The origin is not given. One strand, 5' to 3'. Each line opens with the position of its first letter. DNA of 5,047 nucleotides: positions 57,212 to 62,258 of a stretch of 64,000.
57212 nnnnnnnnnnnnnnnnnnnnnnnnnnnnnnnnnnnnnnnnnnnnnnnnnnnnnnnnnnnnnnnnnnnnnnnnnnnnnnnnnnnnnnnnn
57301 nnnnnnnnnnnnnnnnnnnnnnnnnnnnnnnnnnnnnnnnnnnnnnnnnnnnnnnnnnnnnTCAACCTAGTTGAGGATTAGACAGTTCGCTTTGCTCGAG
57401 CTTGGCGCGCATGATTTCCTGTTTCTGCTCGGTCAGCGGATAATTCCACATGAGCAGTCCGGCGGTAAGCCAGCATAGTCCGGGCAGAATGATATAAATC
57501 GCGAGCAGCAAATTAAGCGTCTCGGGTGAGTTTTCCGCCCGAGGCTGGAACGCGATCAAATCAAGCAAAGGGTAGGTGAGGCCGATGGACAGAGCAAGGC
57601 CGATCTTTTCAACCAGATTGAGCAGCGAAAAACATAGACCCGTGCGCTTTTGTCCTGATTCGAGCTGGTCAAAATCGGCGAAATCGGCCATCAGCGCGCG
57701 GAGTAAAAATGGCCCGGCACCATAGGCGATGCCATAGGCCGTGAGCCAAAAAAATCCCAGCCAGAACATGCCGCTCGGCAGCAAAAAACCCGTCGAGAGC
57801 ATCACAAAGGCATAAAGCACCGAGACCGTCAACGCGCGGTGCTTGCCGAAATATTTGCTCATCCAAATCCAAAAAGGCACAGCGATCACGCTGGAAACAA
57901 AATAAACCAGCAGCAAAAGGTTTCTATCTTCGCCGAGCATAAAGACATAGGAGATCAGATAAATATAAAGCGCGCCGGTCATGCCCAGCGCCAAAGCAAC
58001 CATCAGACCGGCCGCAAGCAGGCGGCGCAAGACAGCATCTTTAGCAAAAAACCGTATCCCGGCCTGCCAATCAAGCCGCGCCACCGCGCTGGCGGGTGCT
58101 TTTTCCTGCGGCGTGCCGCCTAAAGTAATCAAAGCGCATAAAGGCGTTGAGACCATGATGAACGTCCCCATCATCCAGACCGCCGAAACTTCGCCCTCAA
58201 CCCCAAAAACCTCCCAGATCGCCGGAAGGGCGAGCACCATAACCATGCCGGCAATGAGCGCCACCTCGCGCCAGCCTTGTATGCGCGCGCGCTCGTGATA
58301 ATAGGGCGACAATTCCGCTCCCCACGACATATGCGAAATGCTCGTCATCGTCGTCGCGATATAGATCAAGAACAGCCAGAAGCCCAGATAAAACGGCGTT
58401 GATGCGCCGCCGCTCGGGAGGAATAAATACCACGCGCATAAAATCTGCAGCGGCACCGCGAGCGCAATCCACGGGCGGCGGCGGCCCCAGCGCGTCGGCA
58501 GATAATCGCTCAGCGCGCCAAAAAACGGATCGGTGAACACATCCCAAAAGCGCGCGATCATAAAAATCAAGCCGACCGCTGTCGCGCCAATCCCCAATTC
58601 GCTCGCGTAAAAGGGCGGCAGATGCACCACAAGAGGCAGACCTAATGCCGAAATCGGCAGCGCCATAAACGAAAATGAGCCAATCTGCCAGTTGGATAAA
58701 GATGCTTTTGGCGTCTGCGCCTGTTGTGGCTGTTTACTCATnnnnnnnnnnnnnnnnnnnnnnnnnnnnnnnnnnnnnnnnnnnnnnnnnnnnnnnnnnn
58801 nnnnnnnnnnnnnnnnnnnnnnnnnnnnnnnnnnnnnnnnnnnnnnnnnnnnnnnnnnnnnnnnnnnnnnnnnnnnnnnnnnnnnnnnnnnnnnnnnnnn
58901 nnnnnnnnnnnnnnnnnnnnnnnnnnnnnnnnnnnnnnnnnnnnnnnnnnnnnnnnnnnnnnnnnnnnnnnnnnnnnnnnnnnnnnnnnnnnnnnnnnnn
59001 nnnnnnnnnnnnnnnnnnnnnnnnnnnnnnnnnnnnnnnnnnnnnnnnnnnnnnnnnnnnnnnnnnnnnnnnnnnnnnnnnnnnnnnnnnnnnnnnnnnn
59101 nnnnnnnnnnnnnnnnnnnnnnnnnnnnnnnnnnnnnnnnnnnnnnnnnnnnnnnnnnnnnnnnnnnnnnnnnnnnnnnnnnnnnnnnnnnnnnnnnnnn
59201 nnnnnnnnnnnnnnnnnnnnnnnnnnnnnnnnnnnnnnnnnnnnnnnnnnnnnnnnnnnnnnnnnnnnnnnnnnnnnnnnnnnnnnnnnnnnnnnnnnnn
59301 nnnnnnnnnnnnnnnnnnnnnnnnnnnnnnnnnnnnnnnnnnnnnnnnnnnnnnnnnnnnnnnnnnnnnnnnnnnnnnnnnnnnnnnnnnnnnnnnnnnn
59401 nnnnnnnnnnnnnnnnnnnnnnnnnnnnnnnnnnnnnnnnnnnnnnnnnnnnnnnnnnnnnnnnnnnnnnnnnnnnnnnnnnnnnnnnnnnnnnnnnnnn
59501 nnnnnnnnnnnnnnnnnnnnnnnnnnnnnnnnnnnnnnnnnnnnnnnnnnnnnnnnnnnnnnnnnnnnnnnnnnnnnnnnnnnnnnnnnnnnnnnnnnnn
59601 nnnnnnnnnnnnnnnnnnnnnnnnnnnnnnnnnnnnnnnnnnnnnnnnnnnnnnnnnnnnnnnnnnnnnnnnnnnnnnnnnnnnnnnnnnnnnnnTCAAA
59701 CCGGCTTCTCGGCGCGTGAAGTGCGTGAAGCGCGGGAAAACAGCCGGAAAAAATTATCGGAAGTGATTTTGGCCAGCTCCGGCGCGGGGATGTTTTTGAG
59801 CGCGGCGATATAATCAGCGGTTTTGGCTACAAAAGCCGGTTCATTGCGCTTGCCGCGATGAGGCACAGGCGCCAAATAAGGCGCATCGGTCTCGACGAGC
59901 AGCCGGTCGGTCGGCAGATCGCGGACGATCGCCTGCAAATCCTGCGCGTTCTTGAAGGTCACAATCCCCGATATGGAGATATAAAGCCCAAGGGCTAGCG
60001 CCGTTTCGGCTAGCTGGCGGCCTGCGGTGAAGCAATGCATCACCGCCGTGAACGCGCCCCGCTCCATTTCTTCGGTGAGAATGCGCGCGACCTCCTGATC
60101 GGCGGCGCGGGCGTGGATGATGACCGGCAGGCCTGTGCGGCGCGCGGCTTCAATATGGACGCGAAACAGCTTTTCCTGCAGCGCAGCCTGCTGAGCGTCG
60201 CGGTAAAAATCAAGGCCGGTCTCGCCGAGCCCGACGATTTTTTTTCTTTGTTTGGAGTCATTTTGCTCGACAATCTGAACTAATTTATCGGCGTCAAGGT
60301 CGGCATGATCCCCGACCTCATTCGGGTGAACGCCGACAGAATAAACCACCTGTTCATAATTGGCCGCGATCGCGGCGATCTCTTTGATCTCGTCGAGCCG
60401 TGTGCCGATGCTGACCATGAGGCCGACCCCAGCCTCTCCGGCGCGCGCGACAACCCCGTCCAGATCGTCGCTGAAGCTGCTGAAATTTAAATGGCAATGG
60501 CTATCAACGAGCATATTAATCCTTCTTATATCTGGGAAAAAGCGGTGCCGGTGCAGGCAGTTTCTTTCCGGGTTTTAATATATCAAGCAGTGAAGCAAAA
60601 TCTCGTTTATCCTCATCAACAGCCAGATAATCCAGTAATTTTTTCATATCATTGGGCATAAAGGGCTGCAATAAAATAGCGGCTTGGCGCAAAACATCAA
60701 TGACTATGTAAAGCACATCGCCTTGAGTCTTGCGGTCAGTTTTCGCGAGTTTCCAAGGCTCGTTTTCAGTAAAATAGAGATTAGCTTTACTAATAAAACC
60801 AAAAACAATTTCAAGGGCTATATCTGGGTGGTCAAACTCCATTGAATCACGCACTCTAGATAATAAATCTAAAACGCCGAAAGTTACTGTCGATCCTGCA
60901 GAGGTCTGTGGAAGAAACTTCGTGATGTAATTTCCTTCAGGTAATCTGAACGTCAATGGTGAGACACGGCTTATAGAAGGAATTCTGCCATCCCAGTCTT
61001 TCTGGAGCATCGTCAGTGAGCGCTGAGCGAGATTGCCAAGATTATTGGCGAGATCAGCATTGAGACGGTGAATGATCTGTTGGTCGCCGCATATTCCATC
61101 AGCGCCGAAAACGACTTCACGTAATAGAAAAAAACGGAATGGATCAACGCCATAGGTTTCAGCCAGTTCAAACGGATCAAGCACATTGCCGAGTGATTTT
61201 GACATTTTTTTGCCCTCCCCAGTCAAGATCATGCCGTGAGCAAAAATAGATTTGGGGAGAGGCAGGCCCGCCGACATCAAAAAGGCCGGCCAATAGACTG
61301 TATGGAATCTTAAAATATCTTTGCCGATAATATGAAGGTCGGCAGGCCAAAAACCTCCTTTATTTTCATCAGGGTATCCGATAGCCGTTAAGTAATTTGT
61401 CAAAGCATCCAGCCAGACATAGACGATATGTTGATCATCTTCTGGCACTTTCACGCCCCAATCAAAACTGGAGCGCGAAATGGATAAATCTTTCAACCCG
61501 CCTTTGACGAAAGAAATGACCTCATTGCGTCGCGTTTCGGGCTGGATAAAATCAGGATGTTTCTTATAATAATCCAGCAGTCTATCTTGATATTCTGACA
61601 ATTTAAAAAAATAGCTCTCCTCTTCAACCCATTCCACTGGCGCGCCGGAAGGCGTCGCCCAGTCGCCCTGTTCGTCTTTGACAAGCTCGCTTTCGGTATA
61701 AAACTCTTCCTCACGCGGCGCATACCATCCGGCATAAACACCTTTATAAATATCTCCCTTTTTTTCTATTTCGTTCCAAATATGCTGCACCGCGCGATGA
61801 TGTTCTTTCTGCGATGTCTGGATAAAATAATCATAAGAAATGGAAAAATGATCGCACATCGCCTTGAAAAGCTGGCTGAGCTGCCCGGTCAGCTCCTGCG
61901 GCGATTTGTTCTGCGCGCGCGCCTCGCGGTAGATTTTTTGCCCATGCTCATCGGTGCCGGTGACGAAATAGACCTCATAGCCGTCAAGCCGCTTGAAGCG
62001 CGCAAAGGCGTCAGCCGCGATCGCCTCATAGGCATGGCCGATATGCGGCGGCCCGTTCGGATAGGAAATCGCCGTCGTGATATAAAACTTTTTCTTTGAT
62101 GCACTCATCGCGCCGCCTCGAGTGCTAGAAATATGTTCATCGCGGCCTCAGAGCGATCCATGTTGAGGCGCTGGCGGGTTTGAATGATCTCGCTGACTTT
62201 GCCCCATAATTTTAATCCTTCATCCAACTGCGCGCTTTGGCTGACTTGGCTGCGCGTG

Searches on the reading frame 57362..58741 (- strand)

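Call 59: search_protein_families(library=pfam, proteins=[window:57362-58741:-], max_evalue=0.0001)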
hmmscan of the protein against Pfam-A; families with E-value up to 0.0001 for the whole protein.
window:57362-58741:- (459 aa): 2 families
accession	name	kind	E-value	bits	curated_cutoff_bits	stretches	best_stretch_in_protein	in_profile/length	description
PF13347.12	MFS_2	-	4.8e-72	243.3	27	1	23-438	2-427/427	MFS/sugar transport protein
PF07690.21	MFS_1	-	7.3e-14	51.9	33.4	1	39-384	17-345/347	Major Facilitator Superfamily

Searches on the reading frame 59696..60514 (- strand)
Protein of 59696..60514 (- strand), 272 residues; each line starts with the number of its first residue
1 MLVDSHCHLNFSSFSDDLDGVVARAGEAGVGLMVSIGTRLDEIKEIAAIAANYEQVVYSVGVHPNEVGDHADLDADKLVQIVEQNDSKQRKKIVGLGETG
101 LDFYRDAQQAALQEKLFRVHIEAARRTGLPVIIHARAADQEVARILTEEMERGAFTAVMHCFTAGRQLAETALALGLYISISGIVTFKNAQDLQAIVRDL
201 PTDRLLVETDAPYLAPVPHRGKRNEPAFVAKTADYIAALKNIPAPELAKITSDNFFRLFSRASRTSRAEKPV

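Call 59: search_protein_families(library=pfam, proteins=[window:59696-60514:-], max_evalue=0.0001)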
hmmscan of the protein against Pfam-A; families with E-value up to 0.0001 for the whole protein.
window:59696-60514:- (272 aa): 1 family
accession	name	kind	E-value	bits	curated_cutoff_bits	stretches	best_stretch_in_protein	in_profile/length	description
PF01026.27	TatD_DNase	-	1.6e-84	283.7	27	1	3-260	1-253/253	TatD related DNase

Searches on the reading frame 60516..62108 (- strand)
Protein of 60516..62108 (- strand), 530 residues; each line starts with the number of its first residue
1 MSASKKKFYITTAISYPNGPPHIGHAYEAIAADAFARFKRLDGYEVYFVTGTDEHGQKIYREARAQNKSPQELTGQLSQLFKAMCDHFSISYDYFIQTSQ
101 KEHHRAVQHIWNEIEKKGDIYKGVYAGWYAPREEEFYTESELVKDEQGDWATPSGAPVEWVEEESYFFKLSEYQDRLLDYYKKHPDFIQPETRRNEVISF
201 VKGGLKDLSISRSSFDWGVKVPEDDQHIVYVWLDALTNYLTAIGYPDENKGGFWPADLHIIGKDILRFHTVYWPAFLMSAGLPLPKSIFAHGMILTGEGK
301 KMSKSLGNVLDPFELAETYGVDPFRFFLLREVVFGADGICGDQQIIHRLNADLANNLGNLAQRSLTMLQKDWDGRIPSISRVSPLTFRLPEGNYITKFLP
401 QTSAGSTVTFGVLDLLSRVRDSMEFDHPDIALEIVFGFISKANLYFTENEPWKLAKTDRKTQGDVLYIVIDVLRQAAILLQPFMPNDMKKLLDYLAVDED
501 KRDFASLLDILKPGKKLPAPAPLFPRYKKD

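Call 59: search_protein_families(library=pfam, proteins=[window:60516-62108:-], max_evalue=0.0001)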
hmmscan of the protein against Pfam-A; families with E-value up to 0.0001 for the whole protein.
window:60516-62108:- (530 aa): 4 families
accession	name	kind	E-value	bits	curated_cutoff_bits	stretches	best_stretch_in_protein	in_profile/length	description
PF09334.17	tRNA-synt_1g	-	4.8e-108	361.8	20.1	1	9-364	2-390/391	tRNA synthetases class I (M)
PF00133.28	tRNA-synt_1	-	1.8e-33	116.4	22.7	2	225-329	295-403/414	tRNA synthetases class I (I, L, M and V)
PF01406.26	tRNA-synt_1e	-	5.8e-13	49.3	27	1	20-124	22-125/301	tRNA synthetases class I (C) catalytic domain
PF19303.5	Anticodon_3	-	2e-08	34.7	23.5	1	440-526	46-134/152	Anticodon binding domain of methionyl tRNA ligase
